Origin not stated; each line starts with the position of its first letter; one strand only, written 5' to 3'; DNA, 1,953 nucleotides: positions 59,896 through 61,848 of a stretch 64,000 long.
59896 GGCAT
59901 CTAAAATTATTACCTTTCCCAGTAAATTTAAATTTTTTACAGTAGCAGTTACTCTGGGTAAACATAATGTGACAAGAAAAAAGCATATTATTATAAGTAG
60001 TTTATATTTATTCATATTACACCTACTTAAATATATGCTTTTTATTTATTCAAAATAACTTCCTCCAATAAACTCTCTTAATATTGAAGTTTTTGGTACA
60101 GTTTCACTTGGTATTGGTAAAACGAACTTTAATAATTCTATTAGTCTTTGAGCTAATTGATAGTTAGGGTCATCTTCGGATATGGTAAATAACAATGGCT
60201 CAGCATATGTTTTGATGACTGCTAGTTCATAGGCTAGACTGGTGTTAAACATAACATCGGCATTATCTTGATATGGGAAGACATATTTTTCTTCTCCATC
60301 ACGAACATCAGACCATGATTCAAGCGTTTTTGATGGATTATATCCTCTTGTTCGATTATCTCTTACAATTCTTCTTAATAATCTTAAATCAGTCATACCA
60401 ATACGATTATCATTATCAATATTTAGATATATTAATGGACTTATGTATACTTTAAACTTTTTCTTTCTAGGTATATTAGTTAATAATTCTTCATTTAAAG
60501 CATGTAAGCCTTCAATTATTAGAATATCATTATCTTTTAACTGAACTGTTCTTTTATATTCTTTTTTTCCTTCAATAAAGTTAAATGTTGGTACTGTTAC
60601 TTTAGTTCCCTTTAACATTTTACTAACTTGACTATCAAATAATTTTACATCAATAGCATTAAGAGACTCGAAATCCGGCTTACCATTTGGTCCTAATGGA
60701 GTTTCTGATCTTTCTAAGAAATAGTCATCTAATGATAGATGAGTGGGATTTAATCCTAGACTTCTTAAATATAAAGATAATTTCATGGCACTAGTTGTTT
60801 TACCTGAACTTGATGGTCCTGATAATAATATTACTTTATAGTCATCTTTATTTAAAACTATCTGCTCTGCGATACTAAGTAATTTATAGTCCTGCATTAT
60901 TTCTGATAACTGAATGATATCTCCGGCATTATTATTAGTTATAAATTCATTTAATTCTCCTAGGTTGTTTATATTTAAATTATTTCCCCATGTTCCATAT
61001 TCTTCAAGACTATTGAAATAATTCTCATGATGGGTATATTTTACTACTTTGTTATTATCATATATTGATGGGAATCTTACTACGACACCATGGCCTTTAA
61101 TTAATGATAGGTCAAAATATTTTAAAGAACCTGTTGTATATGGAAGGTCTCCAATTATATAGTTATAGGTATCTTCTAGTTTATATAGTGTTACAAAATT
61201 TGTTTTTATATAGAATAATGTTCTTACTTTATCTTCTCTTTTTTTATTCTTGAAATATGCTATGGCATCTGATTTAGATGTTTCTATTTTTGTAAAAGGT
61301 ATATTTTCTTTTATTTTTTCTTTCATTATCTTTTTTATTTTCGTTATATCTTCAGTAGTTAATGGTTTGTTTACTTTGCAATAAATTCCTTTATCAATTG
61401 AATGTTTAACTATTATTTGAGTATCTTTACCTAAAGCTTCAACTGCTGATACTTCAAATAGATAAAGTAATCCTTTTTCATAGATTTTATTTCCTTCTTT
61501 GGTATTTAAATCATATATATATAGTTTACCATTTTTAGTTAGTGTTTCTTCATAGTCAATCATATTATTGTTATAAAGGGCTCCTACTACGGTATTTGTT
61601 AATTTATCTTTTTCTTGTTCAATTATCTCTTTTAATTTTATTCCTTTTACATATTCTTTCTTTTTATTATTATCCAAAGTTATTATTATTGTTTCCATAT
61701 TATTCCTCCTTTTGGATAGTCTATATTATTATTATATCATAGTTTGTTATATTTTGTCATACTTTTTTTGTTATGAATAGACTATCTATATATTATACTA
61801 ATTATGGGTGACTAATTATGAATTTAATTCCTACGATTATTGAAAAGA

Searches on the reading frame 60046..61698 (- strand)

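Call 74: search_protein_families(library=pfam, proteins=[window:60046-61698:-], max_evalue=0.00001)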
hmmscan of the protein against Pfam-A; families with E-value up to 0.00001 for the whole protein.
window:60046-61698:- (550 aa): 1 family
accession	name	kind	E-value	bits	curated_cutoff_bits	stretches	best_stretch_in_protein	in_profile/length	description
PF00485.24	PRK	-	2e-19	70.6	22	1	289-485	1-188/196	Phosphoribulokinase / Uridine kinase family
